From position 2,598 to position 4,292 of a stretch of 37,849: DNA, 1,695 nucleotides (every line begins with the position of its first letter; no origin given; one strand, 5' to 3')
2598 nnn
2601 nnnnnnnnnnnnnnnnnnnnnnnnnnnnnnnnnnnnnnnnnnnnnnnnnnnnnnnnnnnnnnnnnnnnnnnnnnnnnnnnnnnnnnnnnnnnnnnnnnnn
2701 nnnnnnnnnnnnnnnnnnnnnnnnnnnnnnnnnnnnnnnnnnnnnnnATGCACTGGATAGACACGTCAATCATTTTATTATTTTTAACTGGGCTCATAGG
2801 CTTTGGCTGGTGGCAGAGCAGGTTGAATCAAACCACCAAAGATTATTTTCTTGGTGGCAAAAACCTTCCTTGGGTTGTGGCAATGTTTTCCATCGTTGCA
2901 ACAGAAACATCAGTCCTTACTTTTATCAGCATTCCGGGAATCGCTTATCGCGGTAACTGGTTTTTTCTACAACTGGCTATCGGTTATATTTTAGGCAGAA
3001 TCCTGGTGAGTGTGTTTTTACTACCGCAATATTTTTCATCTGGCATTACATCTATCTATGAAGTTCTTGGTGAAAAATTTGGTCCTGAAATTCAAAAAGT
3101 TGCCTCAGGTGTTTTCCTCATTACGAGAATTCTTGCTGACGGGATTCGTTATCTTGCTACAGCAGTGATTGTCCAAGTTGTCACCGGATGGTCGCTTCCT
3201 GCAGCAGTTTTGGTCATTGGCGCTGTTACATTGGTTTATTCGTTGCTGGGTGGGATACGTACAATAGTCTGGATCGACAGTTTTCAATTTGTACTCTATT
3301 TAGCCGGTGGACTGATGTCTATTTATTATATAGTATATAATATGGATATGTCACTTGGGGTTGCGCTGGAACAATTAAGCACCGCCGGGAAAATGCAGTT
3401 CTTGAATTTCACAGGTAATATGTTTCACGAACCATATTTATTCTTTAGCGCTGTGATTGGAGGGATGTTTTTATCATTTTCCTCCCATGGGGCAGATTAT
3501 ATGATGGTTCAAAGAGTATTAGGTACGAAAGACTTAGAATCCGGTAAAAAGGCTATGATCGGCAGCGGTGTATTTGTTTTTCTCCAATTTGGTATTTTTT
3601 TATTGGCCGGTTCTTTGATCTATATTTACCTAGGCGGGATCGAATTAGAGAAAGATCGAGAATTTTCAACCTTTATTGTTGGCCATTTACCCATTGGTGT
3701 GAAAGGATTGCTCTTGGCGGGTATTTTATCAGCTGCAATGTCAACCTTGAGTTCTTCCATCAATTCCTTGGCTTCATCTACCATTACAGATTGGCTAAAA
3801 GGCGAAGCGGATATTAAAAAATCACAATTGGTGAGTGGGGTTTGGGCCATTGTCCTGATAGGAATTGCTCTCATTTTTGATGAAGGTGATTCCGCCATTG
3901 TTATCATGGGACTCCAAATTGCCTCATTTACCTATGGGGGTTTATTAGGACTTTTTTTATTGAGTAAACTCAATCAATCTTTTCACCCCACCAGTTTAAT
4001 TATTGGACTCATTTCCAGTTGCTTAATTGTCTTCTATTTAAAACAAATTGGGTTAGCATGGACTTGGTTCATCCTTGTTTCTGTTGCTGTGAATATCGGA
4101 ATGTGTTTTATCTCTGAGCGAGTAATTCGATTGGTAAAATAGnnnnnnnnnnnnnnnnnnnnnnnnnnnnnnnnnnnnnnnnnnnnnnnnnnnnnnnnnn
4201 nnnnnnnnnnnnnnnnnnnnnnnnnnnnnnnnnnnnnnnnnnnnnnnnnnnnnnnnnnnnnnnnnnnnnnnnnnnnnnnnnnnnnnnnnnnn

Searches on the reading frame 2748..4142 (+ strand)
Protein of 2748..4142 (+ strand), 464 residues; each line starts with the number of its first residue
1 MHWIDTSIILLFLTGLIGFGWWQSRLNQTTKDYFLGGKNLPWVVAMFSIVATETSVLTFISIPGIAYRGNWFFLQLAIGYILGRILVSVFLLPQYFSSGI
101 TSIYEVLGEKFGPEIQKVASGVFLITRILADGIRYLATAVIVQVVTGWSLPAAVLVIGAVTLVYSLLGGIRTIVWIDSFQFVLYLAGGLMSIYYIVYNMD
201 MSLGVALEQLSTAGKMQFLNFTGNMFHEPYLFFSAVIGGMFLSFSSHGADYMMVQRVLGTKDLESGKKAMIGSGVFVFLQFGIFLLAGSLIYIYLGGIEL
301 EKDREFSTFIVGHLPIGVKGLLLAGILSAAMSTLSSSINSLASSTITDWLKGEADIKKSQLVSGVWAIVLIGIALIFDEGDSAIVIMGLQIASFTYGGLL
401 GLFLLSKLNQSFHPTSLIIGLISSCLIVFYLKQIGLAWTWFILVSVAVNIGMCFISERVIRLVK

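Call 18: search_protein_families(library=pfam, proteins=[window:2748-4142:+], max_evalue=0.00001)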
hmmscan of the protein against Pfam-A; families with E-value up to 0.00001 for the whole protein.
window:2748-4142:+ (464 aa): 1 family
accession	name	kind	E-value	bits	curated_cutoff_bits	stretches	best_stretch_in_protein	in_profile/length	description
PF00474.23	SSF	-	1.7e-23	83.6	22.8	1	33-376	1-358/406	Sodium:solute symporter family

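Call 33: find_encoding_contigs(protein=window:2748-4142:+, flank=10000, max_places=4)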
Protein window:2748-4142:+ (464 aa): 12 contigs read that carry it; 4 places shown.
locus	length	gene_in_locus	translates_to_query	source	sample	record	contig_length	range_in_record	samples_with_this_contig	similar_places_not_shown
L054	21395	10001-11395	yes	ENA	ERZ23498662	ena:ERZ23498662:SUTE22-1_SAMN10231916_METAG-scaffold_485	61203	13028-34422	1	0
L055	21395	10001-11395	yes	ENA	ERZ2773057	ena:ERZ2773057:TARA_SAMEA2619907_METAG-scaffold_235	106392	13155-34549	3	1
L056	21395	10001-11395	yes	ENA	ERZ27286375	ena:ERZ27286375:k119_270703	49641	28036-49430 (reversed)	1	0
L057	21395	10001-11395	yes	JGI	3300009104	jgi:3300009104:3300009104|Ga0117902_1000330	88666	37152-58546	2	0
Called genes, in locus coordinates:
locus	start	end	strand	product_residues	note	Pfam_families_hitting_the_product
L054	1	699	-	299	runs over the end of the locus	PF12706:Lactamase_B_2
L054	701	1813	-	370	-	-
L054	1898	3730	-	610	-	PF00474:SSF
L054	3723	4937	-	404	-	PF08486:SpoIID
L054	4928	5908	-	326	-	-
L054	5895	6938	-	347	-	PF00933:Glyco_hydro_3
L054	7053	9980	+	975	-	PF00933:Glyco_hydro_3, PF01915:Glyco_hydro_3_C (faint), PF00144:Beta-lactamase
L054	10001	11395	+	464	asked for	PF00474:SSF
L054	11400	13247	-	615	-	PF02638:GHL10, PF14871:GHL6, PF13860:FlgD_ig (weak), PF18962:Por_Secre_tail (faint)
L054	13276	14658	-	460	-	PF00324:AA_permease, PF13520:AA_permease_2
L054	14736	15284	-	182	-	PF07670:Gate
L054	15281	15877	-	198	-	PF07670:Gate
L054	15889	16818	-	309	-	PF02016:Peptidase_S66, PF17676:Peptidase_S66C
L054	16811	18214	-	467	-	PF02113:Peptidase_S13, PF13354:Beta-lactamase2 (faint)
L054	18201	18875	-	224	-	PF07722:Peptidase_C26 (weak), PF00117:GATase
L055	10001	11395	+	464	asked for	PF00474:SSF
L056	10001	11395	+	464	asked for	PF00474:SSF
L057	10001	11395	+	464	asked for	PF00474:SSF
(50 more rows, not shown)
